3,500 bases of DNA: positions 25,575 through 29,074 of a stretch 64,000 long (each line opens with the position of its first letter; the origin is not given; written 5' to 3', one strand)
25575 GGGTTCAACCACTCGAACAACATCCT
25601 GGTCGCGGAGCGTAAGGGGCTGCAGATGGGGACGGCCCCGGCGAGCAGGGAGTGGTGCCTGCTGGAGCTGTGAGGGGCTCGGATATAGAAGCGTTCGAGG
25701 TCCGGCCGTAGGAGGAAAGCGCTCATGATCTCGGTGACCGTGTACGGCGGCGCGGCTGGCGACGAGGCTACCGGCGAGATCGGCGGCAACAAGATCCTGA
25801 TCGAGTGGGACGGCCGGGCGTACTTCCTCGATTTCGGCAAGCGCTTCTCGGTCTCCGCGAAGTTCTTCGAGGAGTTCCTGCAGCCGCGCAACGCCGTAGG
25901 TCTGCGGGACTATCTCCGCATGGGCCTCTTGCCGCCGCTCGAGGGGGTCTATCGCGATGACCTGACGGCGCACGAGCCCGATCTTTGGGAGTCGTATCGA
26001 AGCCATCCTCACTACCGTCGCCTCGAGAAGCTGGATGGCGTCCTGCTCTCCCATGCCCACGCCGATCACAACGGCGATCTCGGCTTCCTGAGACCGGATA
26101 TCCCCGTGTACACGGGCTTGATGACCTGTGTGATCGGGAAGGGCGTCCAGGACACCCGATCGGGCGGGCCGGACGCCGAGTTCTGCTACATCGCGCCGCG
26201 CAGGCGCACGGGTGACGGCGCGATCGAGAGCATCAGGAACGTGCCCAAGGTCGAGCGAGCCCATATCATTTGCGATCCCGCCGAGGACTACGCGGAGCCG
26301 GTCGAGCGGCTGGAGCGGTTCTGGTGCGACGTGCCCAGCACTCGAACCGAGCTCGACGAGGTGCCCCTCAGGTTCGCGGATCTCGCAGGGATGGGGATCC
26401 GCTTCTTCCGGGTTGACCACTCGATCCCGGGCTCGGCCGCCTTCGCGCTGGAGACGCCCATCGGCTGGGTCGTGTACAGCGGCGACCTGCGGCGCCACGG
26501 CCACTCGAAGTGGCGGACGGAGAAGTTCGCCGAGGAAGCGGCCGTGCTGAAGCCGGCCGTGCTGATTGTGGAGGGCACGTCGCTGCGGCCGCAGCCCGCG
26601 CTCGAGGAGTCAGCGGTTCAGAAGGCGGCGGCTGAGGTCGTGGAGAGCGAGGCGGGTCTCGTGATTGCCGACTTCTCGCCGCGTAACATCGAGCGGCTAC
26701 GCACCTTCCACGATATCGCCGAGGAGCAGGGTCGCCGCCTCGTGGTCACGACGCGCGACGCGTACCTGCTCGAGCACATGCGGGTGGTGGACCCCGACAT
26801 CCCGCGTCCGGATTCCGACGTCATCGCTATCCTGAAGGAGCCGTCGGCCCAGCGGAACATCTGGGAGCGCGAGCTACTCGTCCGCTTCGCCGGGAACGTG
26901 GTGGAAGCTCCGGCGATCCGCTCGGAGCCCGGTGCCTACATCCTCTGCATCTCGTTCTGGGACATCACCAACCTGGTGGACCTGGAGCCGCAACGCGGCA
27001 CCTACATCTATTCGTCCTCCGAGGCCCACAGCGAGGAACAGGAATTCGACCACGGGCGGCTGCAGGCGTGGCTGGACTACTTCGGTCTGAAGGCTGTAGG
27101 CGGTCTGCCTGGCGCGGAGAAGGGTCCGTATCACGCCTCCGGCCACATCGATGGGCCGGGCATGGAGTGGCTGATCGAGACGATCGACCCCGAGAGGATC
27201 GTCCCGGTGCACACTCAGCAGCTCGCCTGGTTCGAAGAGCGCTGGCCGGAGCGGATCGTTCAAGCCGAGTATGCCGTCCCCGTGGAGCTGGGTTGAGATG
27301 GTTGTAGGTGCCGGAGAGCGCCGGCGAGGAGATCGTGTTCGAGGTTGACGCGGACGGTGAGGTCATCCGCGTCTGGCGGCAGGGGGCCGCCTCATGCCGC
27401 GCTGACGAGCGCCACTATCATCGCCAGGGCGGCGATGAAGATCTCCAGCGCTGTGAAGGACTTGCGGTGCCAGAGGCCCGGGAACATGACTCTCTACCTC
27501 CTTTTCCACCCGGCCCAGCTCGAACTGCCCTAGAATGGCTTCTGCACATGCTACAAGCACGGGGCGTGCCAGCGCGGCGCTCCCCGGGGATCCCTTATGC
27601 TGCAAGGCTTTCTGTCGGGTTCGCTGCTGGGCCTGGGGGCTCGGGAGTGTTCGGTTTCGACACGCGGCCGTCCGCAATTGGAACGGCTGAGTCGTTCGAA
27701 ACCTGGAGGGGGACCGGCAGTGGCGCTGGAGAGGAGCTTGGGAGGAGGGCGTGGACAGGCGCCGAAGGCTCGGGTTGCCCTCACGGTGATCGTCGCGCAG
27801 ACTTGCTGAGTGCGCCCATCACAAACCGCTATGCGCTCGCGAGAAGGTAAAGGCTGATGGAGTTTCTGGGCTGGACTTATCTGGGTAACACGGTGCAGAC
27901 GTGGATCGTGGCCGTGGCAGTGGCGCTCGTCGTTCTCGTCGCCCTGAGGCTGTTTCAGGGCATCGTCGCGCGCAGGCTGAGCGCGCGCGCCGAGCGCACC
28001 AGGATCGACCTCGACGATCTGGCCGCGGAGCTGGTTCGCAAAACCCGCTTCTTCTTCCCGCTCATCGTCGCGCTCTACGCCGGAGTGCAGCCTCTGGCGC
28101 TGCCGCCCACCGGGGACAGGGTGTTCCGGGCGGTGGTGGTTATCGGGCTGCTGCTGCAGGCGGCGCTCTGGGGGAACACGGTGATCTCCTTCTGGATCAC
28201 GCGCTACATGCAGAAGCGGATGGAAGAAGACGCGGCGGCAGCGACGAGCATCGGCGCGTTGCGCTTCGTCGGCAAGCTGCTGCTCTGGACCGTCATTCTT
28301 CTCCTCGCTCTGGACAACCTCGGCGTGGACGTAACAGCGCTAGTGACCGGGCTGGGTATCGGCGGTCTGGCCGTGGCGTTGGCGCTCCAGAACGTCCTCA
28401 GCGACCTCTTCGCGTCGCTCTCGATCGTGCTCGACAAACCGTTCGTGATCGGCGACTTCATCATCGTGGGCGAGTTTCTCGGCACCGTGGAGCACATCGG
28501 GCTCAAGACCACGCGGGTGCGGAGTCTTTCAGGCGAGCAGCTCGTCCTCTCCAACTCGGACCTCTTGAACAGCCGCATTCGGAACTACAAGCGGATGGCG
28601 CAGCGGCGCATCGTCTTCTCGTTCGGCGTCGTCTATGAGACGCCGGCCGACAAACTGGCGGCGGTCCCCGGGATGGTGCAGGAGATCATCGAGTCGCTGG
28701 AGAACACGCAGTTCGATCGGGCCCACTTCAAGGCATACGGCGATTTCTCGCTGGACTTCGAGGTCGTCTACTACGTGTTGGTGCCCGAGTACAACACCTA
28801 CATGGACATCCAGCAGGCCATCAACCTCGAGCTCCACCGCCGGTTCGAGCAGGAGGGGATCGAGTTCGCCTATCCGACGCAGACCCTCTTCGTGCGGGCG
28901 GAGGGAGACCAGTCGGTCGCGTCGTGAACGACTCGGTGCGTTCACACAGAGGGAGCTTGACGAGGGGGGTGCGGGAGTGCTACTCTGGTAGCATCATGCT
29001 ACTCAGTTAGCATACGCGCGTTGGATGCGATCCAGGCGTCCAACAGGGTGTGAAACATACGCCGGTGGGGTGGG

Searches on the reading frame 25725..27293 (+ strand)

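Call 40: search_protein_families(library=pfam, proteins=[window:25725-27293:+], max_evalue=0.001)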
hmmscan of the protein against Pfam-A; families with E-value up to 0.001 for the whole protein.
window:25725-27293:+ (523 aa): 3 families
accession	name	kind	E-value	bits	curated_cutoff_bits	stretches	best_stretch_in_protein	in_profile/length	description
PF12706.13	Lactamase_B_2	-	2.9e-08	34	27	1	94-134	20-66/200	Beta-lactamase superfamily domain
PF00753.33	Lactamase_B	-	8.9e-07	29.5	22.7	1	96-126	37-67/196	Metallo-beta-lactamase superfamily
PF07521.17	RMMBL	-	0.00032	21.1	21.6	0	470-498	13-41/63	Zn-dependent metallo-hydrolase RNA specificity domain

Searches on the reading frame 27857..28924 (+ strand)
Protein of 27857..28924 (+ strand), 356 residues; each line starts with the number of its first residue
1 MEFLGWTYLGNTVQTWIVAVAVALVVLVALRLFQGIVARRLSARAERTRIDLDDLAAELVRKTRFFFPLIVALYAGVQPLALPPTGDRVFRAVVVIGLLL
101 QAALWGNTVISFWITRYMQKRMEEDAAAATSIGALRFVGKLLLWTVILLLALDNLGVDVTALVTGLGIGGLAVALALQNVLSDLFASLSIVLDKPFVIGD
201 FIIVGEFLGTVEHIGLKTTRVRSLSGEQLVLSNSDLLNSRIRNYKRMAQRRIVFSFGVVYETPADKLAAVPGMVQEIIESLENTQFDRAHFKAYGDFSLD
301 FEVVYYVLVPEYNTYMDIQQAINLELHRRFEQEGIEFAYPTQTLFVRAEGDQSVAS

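Call 40: search_protein_families(library=pfam, proteins=[window:27857-28924:+], max_evalue=0.001)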
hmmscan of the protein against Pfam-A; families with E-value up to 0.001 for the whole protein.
window:27857-28924:+ (356 aa): 3 families
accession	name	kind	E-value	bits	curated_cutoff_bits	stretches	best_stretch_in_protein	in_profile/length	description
PF00924.24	MS_channel_2nd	-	9.5e-19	67.7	20.2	1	179-246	1-68/68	Mechanosensitive ion channel, beta-domain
PF21082.3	MS_channel_3rd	-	1.9e-13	51.1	21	1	252-337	1-88/88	Mechanosensitive ion channel MscS, C-terminal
PF21088.3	MS_channel_1st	-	6.2e-10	39.3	23.1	1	140-178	4-42/42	Mechanosensitive ion channel, transmembrane helices 2/3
